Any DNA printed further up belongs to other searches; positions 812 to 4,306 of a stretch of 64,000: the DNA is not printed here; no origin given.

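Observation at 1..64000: Giant lyase-less, sulfatase- and rhamnosidase-rich PUL: candidate system for a sulfated rhamnose-rich acidic glycan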

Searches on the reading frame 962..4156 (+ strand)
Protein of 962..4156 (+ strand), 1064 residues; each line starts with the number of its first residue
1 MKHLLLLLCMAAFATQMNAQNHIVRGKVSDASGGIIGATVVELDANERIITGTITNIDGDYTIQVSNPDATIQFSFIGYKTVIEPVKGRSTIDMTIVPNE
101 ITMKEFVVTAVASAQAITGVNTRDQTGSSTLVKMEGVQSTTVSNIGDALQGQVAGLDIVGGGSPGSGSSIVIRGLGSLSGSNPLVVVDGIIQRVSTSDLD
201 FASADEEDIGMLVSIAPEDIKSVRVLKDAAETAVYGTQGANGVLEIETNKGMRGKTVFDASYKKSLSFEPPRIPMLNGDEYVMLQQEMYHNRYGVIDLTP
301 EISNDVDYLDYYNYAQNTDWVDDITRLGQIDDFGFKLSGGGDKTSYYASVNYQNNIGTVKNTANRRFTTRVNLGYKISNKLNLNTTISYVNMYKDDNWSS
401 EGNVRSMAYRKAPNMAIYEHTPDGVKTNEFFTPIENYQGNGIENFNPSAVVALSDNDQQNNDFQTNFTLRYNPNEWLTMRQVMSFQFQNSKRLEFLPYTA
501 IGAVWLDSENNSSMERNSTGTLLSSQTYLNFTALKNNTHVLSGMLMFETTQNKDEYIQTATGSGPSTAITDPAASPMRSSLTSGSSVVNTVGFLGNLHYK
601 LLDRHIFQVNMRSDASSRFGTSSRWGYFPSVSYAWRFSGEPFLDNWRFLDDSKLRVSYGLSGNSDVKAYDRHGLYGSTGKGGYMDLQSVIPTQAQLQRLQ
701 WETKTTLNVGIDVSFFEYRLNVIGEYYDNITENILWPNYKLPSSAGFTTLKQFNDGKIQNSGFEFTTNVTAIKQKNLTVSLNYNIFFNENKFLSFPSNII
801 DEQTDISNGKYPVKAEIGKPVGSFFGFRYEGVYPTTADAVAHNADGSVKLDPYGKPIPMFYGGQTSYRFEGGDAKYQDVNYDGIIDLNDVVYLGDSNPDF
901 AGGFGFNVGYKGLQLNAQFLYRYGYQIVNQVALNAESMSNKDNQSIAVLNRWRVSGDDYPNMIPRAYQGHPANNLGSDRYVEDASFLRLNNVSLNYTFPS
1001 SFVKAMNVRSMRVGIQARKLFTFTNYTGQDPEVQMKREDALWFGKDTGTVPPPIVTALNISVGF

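Call 3: search_protein_families(library=pfam, proteins=[window:962-4153:+])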
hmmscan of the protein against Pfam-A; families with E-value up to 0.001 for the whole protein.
window:962-4153:+ (1064 aa): 3 families
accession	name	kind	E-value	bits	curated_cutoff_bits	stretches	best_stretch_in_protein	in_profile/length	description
PF07715.20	Plug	-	4.8e-16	59.6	23.9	1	122-243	2-107/107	TonB-dependent Receptor Plug Domain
PF13715.12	CarbopepD_reg_2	-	2e-10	41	32.2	1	24-108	1-88/88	CarboxypepD_reg-like domain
PF13620.12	CarboxypepD_reg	-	2.7e-07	31.3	32.3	1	24-85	2-65/82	Carboxypeptidase regulatory-like domain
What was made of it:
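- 962..4156 (+): SusC-like TonB-dependent transporter 1. Plug and CarboxypepD_reg domains (call 3).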

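Call 13: find_encoding_contigs(protein=window:962-4156:+, flank=10000, max_places=4)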
Protein window:962-4156:+ (1064 aa): 1 contig read that carries it; 1 place shown.
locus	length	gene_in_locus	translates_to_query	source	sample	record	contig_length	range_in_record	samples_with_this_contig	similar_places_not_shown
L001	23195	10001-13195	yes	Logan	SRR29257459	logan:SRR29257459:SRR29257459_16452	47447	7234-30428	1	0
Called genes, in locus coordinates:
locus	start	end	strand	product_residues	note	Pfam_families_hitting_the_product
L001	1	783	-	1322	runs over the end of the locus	PF07494:Reg_prop (faint), PF07495:Y_Y_Y, PF00512:HisKA, PF02518:HATPase_c, PF00072:Response_reg, PF00165:HTH_AraC (weak), PF12833:HTH_18, PF00165:HTH_AraC, +1 more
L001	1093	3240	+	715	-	PF00933:Glyco_hydro_3, PF01915:Glyco_hydro_3_C, PF14310:Fn3-like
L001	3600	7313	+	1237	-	PF00932:LTD (weak), PF18962:Por_Secre_tail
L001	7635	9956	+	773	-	PF02469:Fasciclin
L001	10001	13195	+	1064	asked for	PF13620:CarboxypepD_reg (weak), PF13715:CarbopepD_reg_2, PF07715:Plug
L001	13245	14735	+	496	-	PF14322:SusD-like_3, PF07980:SusD_RagB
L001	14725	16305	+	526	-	PF02469:Fasciclin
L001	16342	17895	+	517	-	PF02469:Fasciclin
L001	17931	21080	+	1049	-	PF07715:Plug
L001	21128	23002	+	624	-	PF14322:SusD-like_3, PF07980:SusD_RagB (weak)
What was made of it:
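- Tried and rejected: Only 10 kb upstream (L001) was gained (call 13).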

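Call 15: search_solved_structures(query=L001:3600-7310:+, max_evalue=1)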
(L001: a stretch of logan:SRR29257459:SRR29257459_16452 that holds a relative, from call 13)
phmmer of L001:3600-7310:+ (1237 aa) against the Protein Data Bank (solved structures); distinct sequences matched with E-value up to 1: 5.
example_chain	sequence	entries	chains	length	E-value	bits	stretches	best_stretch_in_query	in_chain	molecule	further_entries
7pzj_A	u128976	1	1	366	0.053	14.2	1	1163-1224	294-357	Lipase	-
5j77_A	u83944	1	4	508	0.34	11.6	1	781-876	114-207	D-glyceraldehyde dehydrogenase (NADP(+))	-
5izd_A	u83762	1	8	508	0.34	11.6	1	781-876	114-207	D-glyceraldehyde dehydrogenase (NADP(+))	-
5m4x_A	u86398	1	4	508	0.34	11.6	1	781-876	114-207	D-glyceraldehyde dehydrogenase (NADP(+))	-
7ey5_H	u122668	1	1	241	0.61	10.7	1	181-238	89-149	BD-771H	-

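Call 34: search_protein_families(library=ncbifam, proteins=[L001:3600-7310:+, L001:1093-3237:+, L001:7635-9953:+], max_evalue=0.00001)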
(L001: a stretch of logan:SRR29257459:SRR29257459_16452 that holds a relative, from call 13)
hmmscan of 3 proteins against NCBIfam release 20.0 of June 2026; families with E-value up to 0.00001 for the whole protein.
L001:3600-7310:+ (1237 aa): 1 family
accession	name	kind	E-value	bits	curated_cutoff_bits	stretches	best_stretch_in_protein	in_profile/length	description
TIGR04183.1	Por_Secre_tail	domain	2.8e-10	40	23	1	1169-1237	1-72/72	T9SS type A sorting domain-containing protein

L001:1093-3237:+ (715 aa): 8 families
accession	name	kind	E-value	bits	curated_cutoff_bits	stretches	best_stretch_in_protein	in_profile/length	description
NF041579.1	betaxyl_Flavo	equivalog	0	1332.5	1350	1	2-714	2-715/716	beta-xylosidase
NF052329.1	XyloArabinsidase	equivalog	2.5e-153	511.9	1050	1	55-713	81-730/750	beta-xylosidase/alpha-l-arabinosidase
NF041776.1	xylosidase_Xyl3A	equivalog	1.4e-145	486.4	1250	2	35-444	15-429/846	xylan 1,4-beta-xylosidase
NF052331.1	Bet13-16Glucosase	equivalog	1.6e-145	486.2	1330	2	48-440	59-454/750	exo-beta-d-1,3/1,6-glucosidase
NF011678.0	PRK15098.1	equivalog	7.9e-145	484.2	666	2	447-705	492-757/765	beta-glucosidase BglX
NF041610.1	alph_arabinopyran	equivalog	3.1e-90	303.4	1300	1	82-704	58-644/738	exo-alpha-(1->6)-L-arabinopyranosidase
NF052330.1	BetGlucosiCelf0468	equivalog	1.1e-67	228.9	1300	2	445-704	545-813/817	beta-d-glucosidase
NF003740.0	PRK05337.1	equivalog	1.3e-12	47.6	207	1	98-320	98-305/340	beta-N-acetylhexosaminidase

L001:7635-9953:+ (773 aa): 0 families
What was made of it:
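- On Ulvan PUL (Formosa agariphila PUL H type): The upstream GH3 scores 1332.5 on NF041579, just under its cut-off of 1350 (call 34).
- The upstream GH3 scores 1332 of 1350 bits on the flavobacterial β-xylosidase equivalog (call 34).
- Tried and rejected: It has no PDB or NCBIfam hit beyond the T9SS tail (calls 15, 34).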

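Call 68: find_related_loci(query=L001:1093-3237:+, collection=metagenome_contigs, flank=10000)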
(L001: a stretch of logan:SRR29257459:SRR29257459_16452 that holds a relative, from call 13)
Query L001:1093-3237:+ (715 aa) in metagenome_contigs; peptide patterns used: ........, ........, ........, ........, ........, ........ (x = any residue, [..] = any of these).
160 stretches matched a pattern; 6 encode a relative of the query (tblastn E <= 1e-3); 6 distinct loci.
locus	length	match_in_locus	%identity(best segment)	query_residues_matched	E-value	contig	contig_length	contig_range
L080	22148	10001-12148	70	1-714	0e+0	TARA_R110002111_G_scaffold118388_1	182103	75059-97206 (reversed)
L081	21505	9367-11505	70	8-715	0e+0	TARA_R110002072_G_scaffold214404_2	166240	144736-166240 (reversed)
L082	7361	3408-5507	70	19-715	0e+0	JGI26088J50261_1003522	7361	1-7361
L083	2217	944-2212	69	1-424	0e+0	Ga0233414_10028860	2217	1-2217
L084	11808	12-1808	42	127-715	1e-149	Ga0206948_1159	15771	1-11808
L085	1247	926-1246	70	110-213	2e-43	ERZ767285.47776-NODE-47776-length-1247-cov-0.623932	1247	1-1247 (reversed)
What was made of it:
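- Tried and rejected: The metagenome scan with the upstream GH3 found only 70% relatives (call 68).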

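Call 69: find_homologous_proteins(query=L001:1-783:-, max_evalue=1e-60)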
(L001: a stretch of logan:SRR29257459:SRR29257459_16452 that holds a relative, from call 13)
Query L001:1-783:-: 357 candidates shared short words with the query, none scored E <= 1e-60.
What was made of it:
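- Tried and rejected: The HTCS fragment search returned nothing at the threshold I chose, 1e-60, which was probably too strict or met an index miss (call 69).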
